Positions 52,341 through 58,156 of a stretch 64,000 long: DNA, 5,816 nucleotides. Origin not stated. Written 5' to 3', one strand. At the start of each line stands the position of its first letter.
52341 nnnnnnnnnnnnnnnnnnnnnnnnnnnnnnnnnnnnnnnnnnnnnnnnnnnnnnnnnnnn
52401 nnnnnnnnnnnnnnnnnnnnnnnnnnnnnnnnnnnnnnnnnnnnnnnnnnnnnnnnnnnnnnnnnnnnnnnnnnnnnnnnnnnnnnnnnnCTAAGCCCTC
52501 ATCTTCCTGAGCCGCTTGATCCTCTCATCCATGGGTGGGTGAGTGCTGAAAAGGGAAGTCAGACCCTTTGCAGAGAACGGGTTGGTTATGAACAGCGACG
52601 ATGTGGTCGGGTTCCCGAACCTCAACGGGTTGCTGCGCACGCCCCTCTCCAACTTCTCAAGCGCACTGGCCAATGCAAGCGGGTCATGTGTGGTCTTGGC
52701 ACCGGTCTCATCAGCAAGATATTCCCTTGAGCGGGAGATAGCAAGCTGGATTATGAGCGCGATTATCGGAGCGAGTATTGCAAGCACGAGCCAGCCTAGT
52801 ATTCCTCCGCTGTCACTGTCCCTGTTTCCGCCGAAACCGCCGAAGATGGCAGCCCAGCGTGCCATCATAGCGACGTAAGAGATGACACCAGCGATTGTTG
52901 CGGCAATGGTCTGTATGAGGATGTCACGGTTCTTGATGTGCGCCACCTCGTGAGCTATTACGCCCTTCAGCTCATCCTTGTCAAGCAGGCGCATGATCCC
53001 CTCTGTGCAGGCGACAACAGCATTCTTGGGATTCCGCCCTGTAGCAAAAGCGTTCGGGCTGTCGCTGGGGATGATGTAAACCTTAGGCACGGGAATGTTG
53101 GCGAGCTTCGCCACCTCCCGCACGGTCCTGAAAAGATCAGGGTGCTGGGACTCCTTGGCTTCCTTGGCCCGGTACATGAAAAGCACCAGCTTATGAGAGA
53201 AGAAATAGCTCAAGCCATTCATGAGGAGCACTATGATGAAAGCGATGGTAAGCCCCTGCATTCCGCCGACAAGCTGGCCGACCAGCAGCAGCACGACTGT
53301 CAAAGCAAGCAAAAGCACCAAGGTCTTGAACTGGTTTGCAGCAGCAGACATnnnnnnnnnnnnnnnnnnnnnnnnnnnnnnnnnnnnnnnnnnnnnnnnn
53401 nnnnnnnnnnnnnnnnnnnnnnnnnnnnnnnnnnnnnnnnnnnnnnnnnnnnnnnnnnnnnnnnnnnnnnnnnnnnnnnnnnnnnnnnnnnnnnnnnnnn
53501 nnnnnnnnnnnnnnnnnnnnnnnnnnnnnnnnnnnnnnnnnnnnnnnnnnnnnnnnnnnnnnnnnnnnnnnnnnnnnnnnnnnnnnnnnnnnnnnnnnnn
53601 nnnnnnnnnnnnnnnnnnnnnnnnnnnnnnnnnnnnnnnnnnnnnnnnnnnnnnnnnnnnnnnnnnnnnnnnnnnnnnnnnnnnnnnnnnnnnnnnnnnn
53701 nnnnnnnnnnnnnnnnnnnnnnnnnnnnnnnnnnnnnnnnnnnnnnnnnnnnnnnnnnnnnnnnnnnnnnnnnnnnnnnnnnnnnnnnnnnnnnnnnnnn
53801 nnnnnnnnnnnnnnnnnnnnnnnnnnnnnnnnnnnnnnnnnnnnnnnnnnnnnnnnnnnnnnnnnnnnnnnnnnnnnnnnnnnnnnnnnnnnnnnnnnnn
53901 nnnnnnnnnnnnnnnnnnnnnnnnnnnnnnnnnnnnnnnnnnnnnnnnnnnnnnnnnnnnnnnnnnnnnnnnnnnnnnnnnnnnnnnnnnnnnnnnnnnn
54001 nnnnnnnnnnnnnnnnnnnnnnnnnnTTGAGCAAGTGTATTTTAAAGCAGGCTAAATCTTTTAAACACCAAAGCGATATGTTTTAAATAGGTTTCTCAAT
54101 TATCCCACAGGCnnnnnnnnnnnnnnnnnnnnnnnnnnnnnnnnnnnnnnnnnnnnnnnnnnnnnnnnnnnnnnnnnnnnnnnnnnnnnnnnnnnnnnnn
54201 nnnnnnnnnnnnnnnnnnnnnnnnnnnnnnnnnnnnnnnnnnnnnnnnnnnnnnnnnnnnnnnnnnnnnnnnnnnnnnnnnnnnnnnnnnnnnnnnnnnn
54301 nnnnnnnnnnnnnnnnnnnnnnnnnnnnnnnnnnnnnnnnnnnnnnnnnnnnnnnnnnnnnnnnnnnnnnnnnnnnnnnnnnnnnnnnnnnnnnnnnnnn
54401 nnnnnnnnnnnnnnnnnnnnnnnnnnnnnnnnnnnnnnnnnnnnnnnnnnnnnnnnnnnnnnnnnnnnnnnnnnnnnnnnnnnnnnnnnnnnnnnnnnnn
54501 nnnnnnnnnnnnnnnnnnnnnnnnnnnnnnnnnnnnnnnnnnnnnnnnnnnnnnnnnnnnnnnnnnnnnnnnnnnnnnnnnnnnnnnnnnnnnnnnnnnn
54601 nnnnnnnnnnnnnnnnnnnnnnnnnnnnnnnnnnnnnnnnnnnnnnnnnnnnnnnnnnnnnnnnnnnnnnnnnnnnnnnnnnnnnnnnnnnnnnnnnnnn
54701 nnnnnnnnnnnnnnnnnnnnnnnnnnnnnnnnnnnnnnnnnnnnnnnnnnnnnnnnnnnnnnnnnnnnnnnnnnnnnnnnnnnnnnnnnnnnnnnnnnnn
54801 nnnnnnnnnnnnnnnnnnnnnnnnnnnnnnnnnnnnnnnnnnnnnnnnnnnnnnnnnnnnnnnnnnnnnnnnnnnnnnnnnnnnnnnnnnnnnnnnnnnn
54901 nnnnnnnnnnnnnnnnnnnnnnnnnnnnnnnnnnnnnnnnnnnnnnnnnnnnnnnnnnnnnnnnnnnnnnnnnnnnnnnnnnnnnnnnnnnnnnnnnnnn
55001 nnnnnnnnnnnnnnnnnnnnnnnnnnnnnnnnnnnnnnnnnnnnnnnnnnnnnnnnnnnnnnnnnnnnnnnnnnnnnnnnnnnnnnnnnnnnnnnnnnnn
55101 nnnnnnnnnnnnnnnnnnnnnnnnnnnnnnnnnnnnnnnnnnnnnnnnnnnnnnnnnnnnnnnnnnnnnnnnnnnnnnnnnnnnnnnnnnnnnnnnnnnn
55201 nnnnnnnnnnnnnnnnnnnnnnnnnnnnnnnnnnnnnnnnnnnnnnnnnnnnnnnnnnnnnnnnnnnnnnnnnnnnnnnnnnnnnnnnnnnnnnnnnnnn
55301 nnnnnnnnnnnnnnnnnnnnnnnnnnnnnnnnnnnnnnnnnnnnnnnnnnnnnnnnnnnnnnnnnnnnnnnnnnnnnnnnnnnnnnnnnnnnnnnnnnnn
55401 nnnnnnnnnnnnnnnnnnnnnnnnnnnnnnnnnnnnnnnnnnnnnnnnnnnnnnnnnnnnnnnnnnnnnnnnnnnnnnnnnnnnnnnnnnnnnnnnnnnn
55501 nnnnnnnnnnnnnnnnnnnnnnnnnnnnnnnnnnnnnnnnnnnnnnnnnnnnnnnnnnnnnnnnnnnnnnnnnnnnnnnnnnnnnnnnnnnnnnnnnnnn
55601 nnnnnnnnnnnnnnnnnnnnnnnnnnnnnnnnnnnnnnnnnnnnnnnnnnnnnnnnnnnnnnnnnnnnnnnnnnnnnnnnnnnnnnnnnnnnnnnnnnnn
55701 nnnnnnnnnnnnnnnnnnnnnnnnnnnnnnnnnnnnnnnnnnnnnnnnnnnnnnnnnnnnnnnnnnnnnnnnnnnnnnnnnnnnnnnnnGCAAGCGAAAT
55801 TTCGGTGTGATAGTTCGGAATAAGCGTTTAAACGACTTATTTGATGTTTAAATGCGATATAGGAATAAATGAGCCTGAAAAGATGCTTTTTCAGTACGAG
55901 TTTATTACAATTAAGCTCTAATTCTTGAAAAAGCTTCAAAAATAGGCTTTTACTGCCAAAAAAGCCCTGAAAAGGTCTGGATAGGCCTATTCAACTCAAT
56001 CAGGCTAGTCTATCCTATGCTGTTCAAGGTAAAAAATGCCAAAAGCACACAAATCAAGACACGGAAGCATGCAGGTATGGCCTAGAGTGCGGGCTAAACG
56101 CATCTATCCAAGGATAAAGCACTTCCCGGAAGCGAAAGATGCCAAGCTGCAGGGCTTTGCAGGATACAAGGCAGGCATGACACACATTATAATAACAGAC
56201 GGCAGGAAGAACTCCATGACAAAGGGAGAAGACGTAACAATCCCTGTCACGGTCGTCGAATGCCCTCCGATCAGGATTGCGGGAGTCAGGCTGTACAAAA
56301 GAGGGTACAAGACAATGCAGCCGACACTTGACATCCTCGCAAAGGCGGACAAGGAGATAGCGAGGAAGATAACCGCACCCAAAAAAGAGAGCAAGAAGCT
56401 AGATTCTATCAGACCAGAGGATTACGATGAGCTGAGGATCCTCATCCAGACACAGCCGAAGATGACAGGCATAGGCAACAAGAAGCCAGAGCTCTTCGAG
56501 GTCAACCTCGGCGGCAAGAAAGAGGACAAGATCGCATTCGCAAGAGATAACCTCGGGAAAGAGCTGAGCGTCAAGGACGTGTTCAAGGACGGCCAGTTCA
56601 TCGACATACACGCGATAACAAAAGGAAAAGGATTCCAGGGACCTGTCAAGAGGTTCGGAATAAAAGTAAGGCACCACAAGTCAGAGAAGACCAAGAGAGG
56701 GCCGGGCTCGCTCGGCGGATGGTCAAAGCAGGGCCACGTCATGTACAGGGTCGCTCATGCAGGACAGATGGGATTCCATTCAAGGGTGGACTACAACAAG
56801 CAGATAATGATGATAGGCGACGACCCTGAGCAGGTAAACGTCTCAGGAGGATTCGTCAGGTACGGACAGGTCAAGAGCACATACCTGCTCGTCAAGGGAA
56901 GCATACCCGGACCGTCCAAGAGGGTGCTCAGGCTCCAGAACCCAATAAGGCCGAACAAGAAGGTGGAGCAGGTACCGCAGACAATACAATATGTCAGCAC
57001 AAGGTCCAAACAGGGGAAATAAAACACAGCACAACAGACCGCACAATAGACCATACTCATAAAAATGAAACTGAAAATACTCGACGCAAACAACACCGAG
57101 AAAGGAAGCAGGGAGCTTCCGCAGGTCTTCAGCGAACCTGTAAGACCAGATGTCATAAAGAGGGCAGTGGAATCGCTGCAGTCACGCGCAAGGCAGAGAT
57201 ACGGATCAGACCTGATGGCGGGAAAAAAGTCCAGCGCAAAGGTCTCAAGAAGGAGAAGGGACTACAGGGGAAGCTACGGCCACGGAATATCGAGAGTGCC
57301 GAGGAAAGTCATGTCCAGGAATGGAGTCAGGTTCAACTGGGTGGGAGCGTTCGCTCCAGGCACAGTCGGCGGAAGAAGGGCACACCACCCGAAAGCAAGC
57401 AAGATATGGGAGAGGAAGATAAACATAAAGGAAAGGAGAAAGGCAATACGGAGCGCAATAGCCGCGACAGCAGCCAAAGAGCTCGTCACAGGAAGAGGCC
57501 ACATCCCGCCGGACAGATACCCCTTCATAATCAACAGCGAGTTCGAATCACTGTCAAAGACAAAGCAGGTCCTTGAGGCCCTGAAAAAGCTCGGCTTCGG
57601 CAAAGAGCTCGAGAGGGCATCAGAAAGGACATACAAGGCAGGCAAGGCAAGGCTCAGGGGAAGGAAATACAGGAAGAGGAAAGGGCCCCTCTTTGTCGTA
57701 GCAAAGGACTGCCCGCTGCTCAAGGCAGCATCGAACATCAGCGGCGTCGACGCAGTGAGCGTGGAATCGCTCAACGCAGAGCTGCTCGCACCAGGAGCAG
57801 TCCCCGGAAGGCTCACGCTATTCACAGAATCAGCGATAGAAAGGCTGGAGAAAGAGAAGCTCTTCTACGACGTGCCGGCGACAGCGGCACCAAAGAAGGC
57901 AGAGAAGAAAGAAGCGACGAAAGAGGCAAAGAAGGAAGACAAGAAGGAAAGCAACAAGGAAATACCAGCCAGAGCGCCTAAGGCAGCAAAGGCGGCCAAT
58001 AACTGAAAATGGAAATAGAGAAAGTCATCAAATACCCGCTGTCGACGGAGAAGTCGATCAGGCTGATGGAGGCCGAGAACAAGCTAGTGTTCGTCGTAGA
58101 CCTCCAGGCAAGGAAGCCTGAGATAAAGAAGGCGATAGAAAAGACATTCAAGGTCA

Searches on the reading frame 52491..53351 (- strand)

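Call 42: search_protein_families(library=pfam, proteins=[window:52491-53351:-], max_evalue=0.001)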
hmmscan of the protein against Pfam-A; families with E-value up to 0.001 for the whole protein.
window:52491-53351:- (286 aa): 2 families
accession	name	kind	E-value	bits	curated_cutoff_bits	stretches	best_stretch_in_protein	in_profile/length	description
PF01435.24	Peptidase_M48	-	2.6e-37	128.9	20.3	1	68-284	2-185/186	Peptidase family M48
PF05569.17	Peptidase_M56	-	0.00032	20.4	31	1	40-153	112-218/296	BlaR1 peptidase M56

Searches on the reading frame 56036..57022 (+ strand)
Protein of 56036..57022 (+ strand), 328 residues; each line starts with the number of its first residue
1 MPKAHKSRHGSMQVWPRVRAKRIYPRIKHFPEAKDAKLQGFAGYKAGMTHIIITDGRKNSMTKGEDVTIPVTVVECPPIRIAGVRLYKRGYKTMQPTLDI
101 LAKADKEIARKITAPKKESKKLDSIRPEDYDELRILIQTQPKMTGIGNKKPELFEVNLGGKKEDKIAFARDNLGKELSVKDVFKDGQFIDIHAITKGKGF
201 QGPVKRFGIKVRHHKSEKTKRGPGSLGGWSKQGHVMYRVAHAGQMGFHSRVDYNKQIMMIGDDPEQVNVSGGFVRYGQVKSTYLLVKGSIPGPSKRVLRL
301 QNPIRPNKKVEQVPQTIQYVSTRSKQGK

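Call 42: search_protein_families(library=pfam, proteins=[window:56036-57022:+], max_evalue=0.001)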
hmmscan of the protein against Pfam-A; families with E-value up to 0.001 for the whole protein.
window:56036-57022:+ (328 aa): 1 family
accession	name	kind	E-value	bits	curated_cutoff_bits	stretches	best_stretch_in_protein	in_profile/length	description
PF00297.29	Ribosomal_L3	-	5.7e-72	243.2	22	1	2-327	2-369/369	Ribosomal protein L3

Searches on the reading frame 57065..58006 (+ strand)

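Call 42: search_protein_families(library=pfam, proteins=[window:57065-58006:+], max_evalue=0.001)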
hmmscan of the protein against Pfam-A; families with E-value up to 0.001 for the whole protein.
window:57065-58006:+ (313 aa): 1 family
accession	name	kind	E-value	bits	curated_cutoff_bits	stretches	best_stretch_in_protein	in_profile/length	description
PF00573.27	Ribosomal_L4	-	7.1e-38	130.6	25.8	1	17-263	2-189/190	Ribosomal protein L4/L1 family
